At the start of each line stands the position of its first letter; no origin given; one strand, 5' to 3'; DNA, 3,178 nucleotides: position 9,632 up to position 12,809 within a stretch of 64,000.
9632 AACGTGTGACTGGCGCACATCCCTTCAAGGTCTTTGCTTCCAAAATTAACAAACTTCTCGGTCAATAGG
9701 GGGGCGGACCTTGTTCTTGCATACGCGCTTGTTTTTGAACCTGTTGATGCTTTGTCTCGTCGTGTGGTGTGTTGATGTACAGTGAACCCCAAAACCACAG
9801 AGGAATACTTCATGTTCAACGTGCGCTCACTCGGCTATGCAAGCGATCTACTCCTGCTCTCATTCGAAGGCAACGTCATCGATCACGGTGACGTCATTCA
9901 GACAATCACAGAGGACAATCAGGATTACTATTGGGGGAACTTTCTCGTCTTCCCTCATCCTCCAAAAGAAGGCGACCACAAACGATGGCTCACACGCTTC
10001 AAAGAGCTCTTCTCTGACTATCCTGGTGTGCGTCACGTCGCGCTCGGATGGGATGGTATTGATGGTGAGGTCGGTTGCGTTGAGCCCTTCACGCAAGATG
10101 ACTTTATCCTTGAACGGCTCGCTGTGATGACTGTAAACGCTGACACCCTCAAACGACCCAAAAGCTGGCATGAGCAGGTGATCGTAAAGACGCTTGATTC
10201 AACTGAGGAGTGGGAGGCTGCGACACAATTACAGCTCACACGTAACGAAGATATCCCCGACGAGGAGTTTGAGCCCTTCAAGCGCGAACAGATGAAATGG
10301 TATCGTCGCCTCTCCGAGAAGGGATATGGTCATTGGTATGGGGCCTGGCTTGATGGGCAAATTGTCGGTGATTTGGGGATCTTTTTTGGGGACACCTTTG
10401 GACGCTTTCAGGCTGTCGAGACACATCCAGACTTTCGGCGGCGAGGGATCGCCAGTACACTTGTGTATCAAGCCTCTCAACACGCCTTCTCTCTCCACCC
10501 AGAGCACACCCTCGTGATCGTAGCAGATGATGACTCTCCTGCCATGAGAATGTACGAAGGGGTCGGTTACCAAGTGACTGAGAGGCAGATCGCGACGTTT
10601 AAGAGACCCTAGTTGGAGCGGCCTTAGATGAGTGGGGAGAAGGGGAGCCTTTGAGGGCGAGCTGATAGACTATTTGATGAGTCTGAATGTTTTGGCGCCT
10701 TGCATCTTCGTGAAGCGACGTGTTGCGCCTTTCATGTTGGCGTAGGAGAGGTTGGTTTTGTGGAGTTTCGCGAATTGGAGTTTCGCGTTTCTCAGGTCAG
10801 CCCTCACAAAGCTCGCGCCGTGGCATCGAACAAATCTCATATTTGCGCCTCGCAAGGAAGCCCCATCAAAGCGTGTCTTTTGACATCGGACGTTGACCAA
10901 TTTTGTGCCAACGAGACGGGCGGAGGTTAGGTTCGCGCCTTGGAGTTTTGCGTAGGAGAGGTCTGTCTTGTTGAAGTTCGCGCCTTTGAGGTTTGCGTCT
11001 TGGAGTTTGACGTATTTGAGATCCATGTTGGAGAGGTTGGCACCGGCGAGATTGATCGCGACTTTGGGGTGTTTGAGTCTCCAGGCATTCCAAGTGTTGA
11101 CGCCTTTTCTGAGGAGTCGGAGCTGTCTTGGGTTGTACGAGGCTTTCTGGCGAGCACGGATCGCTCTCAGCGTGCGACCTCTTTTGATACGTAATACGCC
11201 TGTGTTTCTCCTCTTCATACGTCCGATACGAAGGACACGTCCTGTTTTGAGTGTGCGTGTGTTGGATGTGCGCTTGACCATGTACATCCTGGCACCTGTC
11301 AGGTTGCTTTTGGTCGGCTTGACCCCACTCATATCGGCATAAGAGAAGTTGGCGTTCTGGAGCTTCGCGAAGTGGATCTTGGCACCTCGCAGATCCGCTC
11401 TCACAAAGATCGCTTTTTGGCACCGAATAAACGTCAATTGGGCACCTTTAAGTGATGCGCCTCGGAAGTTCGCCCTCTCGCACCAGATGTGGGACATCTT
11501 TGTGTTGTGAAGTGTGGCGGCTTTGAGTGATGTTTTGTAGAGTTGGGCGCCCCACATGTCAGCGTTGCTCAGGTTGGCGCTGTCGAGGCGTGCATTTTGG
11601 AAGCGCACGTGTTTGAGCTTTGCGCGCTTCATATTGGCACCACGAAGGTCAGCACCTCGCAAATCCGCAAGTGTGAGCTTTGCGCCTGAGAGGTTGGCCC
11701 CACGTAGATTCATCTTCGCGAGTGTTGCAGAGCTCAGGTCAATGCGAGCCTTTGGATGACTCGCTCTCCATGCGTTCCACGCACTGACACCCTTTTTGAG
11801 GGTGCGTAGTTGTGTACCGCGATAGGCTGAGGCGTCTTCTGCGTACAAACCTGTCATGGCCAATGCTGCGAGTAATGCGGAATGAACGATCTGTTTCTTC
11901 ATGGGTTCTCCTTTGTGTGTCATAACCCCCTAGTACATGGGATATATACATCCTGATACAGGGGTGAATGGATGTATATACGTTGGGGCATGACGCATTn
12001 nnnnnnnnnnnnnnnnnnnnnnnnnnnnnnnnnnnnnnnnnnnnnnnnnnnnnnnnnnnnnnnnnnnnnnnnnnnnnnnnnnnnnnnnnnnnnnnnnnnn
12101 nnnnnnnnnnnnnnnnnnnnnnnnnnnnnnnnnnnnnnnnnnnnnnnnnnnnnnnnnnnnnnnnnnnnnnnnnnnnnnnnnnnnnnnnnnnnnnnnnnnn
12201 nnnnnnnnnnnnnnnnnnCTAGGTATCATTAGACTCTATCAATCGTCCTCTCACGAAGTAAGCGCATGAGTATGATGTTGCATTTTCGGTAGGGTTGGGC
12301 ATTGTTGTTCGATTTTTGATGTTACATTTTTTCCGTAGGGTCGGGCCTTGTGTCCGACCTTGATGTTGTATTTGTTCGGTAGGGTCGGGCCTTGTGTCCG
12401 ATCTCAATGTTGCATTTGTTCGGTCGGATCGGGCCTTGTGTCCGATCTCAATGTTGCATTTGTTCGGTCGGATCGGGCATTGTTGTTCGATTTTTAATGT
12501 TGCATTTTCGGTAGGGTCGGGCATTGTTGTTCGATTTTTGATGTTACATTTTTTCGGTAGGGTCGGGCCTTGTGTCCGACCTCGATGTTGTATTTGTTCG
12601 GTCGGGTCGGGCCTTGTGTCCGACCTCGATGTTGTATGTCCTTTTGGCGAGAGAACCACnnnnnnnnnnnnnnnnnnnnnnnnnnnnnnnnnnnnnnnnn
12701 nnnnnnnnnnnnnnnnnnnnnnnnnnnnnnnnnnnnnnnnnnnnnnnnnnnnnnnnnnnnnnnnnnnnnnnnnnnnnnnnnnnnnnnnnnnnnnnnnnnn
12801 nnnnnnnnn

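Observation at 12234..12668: MITE-like element whose internal 50-bp unit is tandemly amplified ~9x; second inverted single-unit copy 12 kb away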

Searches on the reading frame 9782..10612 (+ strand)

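Call 11: search_protein_families(library=pfam, proteins=[window:9782-10612:+])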
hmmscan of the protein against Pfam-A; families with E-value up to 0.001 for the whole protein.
window:9782-10612:+ (276 aa): 5 families
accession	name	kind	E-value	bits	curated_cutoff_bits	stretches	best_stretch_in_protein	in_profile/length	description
PF00583.31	Acetyltransf_1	-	1.8e-12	48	20.7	1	161-263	10-116/116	Acetyltransferase (GNAT) family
PF08445.16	FR47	-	1.8e-10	41.1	22.1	1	205-267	20-81/86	FR47-like protein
PF13508.13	Acetyltransf_7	-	9.9e-09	35.9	27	1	183-264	3-83/84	Acetyltransferase (GNAT) domain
PF13673.13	Acetyltransf_10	-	2.5e-08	34.4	23.6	1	156-269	3-113/128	Acetyltransferase (GNAT) domain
PF13302.13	Acetyltransf_3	-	0.00044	21.4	25.4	0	166-262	44-136/138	Acetyltransferase (GNAT) domain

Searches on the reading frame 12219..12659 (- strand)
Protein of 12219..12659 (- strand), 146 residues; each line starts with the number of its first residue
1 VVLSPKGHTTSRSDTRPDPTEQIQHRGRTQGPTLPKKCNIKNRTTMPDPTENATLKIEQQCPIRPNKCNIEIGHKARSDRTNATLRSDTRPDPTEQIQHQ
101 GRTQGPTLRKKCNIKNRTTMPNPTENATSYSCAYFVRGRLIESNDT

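Call 65: search_protein_families(library=pfam, proteins=[window:12219-12659:-], max_evalue=0.01)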
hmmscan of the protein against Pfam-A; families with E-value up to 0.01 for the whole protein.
window:12219-12659:- (146 aa): 0 families
